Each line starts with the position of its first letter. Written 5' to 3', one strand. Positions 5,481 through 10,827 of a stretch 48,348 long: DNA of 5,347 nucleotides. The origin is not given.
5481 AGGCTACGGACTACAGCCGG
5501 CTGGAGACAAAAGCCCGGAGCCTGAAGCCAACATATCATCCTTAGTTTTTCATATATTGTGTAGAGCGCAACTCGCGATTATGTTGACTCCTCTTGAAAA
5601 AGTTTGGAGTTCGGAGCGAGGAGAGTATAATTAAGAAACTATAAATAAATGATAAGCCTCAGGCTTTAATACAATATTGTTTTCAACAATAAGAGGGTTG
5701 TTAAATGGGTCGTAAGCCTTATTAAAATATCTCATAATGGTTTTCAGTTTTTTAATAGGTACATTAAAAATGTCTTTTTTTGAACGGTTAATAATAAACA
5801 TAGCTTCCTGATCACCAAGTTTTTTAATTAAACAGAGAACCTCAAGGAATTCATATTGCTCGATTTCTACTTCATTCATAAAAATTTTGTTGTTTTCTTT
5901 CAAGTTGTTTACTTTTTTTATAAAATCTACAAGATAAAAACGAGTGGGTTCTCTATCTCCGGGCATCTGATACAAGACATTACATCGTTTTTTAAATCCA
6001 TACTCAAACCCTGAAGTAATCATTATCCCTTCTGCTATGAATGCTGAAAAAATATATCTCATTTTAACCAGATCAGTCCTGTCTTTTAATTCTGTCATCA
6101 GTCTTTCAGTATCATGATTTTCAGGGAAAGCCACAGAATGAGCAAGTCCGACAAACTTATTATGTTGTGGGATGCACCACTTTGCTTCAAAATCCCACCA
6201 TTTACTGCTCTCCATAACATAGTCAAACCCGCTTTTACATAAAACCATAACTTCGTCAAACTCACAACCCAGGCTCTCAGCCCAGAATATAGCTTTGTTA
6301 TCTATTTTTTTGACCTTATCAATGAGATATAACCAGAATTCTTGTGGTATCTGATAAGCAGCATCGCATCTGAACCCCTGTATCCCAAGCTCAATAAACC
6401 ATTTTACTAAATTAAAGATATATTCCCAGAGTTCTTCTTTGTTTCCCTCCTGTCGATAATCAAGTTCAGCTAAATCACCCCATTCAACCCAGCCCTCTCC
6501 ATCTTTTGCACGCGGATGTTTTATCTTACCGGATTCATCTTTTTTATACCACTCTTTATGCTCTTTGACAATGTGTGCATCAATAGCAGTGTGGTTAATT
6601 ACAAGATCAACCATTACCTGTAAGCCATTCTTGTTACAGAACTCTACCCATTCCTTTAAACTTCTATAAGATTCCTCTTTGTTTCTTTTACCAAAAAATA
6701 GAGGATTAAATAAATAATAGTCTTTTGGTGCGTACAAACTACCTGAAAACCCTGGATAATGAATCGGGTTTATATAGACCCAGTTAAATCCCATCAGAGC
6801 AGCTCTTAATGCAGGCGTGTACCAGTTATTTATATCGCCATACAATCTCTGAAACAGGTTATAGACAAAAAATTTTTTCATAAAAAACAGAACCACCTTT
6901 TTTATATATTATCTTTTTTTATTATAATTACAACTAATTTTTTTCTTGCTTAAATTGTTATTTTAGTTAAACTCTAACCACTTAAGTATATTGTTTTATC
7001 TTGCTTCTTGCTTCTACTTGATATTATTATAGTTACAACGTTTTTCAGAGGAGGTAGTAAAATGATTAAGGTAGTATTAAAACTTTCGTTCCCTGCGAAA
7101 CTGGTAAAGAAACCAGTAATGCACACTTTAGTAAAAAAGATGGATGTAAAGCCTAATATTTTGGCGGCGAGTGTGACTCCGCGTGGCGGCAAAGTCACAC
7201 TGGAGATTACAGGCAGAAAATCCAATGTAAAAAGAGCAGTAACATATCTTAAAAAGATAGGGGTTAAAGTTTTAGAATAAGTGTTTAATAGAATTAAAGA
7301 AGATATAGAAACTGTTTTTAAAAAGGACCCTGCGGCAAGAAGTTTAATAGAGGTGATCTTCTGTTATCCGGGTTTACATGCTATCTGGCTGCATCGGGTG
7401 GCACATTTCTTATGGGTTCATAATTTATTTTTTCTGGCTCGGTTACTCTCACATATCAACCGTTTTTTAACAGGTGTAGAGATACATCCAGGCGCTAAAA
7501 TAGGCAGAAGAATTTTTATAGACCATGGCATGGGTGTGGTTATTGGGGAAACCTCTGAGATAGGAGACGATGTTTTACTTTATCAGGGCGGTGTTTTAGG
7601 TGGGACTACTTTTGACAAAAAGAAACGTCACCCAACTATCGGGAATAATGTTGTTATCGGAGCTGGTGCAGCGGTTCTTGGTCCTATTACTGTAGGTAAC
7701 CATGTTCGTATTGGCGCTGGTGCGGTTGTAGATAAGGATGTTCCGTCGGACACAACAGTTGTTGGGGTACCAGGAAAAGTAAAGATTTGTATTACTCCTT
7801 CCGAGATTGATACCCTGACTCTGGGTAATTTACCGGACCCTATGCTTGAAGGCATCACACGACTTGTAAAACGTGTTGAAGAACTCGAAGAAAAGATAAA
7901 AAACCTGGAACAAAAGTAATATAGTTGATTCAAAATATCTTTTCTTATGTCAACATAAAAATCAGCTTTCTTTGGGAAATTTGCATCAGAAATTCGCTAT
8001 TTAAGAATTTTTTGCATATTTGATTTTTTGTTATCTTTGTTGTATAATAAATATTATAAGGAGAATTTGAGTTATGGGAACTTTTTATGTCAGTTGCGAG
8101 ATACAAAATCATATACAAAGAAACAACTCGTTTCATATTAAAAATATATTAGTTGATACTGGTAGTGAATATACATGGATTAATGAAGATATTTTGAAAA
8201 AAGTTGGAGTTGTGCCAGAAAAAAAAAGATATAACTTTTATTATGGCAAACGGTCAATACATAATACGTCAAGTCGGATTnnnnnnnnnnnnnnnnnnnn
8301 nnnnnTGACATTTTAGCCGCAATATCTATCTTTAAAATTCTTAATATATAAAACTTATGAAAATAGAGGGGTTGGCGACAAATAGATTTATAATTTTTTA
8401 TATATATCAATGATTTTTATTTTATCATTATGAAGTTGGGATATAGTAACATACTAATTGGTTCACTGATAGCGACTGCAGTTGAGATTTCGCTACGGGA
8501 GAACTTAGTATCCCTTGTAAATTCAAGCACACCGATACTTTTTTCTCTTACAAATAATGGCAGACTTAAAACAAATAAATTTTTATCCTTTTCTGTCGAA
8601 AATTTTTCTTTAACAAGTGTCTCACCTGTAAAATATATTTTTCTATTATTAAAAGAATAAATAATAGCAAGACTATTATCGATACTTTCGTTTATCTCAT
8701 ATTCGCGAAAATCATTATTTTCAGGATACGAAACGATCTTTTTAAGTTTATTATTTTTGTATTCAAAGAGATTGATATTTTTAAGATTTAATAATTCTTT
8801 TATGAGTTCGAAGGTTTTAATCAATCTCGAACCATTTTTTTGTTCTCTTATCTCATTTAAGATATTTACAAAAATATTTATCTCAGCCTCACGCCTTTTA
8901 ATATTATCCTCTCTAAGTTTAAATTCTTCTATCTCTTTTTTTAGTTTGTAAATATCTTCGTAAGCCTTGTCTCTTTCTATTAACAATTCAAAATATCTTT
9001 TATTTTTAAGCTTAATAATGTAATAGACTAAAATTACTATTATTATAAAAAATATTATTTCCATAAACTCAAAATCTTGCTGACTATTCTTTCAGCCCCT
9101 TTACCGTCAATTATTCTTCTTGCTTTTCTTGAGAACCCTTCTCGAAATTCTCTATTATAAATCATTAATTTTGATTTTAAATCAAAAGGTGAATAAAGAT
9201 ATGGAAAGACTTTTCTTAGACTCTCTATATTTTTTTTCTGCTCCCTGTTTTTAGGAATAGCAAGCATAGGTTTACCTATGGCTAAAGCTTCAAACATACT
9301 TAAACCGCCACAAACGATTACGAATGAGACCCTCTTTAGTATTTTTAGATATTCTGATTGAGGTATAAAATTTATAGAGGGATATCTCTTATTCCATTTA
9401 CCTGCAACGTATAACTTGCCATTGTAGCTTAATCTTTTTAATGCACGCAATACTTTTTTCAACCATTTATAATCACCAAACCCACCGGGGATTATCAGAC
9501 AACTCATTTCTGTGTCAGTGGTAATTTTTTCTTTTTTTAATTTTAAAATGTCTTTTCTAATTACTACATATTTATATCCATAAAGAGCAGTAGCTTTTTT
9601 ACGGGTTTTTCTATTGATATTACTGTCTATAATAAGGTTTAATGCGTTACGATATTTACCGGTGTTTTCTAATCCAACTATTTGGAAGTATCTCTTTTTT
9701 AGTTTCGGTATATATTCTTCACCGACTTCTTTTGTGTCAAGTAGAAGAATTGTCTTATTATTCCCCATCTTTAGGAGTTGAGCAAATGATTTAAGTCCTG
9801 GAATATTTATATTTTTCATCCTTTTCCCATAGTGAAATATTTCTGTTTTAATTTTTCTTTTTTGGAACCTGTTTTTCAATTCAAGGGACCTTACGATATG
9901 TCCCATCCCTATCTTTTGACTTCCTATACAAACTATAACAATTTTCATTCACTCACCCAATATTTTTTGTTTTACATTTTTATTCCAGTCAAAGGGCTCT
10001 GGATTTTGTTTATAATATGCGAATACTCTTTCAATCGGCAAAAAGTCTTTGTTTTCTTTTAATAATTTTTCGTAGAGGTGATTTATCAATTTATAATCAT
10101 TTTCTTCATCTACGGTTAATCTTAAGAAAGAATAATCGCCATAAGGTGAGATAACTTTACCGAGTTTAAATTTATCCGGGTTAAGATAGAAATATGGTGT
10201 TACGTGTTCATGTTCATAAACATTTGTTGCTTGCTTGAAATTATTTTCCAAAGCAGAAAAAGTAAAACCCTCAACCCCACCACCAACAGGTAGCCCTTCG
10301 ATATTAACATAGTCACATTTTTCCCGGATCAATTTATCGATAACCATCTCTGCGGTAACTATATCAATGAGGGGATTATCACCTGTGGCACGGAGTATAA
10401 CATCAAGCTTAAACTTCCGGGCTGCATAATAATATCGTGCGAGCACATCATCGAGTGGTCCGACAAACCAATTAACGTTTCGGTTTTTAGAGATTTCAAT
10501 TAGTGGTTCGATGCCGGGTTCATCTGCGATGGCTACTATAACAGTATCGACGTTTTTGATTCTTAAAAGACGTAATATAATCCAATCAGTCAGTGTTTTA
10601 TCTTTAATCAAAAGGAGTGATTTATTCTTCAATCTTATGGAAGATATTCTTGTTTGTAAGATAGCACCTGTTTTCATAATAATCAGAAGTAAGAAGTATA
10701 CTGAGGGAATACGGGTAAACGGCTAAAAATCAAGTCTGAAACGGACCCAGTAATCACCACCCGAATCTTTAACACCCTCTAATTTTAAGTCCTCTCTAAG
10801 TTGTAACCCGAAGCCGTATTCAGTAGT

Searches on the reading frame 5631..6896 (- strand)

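Call 15: search_protein_families(library=pfam, proteins=[window:5631-6896:-])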
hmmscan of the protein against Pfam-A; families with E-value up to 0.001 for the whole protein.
window:5631-6896:- (421 aa): 3 families
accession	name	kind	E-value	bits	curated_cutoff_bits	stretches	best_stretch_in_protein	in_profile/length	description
PF14701.12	hDGE_amylase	-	1.3e-15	57.9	27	1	11-115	10-115/439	Glycogen debranching enzyme, glucanotransferase domain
PF00128.31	Alpha-amylase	-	5e-12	46.2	22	1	35-183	31-193/446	Alpha amylase, catalytic domain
PF14871.12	GHL6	-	2.9e-06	28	35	1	69-131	35-94/132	Hypothetical glycosyl hydrolase 6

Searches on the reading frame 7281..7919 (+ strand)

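Call 15: search_protein_families(library=pfam, proteins=[window:7281-7919:+])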
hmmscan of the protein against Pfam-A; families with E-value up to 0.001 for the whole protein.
window:7281-7919:+ (212 aa): 2 families
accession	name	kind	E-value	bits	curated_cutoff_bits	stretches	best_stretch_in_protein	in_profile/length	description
PF00132.30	Hexapep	-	6.7e-13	48.2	27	1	117-151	1-35/36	Bacterial transferase hexapeptide (six repeats)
PF14602.12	Hexapep_2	-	2.8e-05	24.2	27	1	119-152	3-34/34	Hexapeptide repeat of succinyl-transferase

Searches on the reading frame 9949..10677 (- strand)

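Call 32: search_protein_families(library=pfam, proteins=[window:9949-10677:-], max_evalue=0.00001)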
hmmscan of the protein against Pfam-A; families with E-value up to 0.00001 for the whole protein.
window:9949-10677:- (242 aa): 1 family
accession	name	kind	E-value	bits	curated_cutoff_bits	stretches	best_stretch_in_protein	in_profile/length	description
PF02348.25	CTP_transf_3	-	3.9e-25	89.4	22.6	1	5-203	2-207/217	Cytidylyltransferase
